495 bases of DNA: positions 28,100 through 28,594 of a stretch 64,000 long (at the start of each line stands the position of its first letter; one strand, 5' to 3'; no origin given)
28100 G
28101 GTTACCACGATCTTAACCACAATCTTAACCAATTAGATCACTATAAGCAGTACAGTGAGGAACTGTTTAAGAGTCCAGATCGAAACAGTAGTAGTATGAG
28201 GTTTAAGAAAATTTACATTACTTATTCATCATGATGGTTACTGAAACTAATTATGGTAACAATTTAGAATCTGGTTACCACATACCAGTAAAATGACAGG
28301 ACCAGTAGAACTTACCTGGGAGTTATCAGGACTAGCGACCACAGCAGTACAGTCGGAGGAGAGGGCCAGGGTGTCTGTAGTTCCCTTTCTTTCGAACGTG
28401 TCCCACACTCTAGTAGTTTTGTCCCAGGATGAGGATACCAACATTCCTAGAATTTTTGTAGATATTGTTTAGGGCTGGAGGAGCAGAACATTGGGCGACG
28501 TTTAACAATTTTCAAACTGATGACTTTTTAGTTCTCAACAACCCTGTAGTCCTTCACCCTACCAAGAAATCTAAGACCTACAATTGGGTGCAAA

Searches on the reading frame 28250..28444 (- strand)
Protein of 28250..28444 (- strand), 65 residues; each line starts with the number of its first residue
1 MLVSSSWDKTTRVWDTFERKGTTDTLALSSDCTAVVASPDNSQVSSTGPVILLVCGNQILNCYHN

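Call 50: find_encoding_contigs(protein=window:28250-28444:-, flank=10000, max_places=10)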
Protein window:28250-28444:- (65 aa): no gene with exactly this product is on record in the collection.
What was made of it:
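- Tried and rejected: An exon 11 ORF look-up failed (call 50).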
